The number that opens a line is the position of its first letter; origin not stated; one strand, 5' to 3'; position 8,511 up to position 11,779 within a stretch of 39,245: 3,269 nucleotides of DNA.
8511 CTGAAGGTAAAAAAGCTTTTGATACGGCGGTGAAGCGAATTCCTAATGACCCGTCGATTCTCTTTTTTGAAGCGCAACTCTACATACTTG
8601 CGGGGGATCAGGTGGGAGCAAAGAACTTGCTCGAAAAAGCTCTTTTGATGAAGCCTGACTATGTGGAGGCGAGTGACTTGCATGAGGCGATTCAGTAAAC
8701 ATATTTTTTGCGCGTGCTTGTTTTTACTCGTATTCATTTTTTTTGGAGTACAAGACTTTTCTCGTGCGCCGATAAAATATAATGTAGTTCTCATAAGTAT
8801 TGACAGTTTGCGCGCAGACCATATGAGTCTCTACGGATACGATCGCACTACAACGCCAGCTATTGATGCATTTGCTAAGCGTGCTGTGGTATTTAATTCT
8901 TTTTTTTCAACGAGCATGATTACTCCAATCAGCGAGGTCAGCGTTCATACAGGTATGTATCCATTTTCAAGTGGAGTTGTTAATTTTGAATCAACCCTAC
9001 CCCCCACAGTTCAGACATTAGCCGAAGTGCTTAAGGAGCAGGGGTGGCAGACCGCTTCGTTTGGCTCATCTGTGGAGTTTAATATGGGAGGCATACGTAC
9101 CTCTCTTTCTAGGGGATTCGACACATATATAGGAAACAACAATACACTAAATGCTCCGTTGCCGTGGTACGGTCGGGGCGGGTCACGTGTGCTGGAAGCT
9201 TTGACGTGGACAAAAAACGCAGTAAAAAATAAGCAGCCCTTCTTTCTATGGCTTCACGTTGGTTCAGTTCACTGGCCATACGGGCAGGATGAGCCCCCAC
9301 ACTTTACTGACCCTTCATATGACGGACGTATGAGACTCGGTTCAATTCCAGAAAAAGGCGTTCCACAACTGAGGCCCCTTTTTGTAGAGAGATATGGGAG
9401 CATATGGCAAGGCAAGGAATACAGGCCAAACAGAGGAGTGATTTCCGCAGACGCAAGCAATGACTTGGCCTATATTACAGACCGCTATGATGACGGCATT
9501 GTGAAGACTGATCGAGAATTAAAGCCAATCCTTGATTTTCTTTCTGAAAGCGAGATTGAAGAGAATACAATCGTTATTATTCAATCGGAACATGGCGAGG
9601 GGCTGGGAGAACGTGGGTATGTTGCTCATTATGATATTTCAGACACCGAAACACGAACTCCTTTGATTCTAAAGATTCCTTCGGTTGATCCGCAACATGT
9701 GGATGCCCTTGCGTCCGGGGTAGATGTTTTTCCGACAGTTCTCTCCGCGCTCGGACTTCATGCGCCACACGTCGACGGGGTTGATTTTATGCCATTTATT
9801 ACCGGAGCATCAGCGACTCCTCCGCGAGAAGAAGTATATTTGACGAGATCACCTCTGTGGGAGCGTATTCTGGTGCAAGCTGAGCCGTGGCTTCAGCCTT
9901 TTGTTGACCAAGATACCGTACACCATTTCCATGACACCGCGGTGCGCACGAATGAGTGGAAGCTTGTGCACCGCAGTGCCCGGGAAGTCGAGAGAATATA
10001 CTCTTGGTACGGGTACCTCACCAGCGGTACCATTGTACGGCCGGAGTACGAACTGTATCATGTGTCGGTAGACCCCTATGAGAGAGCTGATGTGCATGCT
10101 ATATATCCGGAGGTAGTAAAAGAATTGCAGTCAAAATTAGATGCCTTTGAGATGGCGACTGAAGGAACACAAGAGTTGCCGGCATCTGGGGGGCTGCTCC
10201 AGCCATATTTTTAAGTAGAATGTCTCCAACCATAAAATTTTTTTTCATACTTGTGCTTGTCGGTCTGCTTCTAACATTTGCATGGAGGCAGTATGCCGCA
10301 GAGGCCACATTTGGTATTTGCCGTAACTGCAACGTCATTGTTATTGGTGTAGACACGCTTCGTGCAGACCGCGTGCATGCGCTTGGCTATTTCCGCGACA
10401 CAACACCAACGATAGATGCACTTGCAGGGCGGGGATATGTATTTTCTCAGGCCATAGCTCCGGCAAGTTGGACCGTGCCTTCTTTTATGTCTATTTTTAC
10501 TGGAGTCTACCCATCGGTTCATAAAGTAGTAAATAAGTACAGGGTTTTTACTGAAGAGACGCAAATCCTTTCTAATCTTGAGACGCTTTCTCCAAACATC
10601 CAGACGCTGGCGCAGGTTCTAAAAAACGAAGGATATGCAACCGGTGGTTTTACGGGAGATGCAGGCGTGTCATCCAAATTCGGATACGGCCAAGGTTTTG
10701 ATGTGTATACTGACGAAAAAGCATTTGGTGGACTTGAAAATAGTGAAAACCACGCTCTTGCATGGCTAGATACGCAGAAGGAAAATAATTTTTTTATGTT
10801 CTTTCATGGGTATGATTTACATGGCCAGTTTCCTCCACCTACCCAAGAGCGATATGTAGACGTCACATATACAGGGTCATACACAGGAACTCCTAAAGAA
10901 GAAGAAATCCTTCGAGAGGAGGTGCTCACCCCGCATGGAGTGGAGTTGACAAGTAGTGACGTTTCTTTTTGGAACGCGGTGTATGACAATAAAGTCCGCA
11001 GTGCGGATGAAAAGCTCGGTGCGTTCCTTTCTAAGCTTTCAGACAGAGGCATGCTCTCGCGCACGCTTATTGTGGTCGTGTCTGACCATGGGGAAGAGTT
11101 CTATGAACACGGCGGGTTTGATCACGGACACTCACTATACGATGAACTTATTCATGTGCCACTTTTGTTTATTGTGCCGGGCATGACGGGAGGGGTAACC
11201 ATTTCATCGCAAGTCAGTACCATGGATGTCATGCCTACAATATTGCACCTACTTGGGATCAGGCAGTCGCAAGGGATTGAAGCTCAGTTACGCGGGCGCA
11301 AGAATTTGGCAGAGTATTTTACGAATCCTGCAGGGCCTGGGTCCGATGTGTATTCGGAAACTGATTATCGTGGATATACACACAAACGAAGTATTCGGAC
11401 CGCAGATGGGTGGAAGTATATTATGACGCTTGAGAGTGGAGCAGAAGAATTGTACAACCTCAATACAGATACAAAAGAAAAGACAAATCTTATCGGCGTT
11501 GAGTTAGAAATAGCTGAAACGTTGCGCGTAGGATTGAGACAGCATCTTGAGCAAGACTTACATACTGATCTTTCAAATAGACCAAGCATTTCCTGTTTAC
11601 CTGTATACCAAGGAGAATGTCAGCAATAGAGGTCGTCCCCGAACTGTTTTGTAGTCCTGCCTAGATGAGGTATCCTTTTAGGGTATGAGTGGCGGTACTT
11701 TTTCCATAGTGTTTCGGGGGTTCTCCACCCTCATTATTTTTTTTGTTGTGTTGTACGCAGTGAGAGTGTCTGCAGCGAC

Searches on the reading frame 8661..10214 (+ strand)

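Call 33: search_protein_families(library=pfam, proteins=[window:8661-10214:+], max_evalue=0.01)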
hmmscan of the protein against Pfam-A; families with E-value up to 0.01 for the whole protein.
window:8661-10214:+ (517 aa): 4 families
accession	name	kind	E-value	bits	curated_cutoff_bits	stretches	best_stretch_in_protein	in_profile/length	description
PF00884.28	Sulfatase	-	1.8e-43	149.4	25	1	41-365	2-300/301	Sulfatase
PF01663.27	Phosphodiest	-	5.1e-08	33.3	23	1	42-312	1-220/342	Type I phosphodiesterase / nucleotide pyrophosphatase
PF16347.10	SGSH_C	-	2.6e-06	28.1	29.3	1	316-393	1-81/154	N-sulphoglucosamine sulphohydrolase, C-terminal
PF14707.11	Sulfatase_C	-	0.0018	19.3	30.9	1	423-498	9-94/127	C-terminal region of aryl-sulfatase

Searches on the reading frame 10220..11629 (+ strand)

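Call 33: search_protein_families(library=pfam, proteins=[window:10220-11629:+], max_evalue=0.01)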
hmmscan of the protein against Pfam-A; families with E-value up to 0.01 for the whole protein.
window:10220-11629:+ (469 aa): 5 families
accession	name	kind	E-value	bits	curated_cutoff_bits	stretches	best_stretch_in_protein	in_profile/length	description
PF00884.28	Sulfatase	-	1e-42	146.9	25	1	38-347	2-301/301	Sulfatase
PF01663.27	Phosphodiest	-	2e-15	57.7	23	1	39-292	1-221/342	Type I phosphodiesterase / nucleotide pyrophosphatase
PF16347.10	SGSH_C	-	1.8e-06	28.7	29.3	1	296-428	2-135/154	N-sulphoglucosamine sulphohydrolase, C-terminal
PF02995.22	DUF229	-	7.2e-06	25.4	25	1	258-301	309-352/496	Protein of unknown function (DUF229)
PF07394.17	DUF1501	-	2.8e-05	23.9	27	1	255-303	264-315/390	Protein of unknown function (DUF1501)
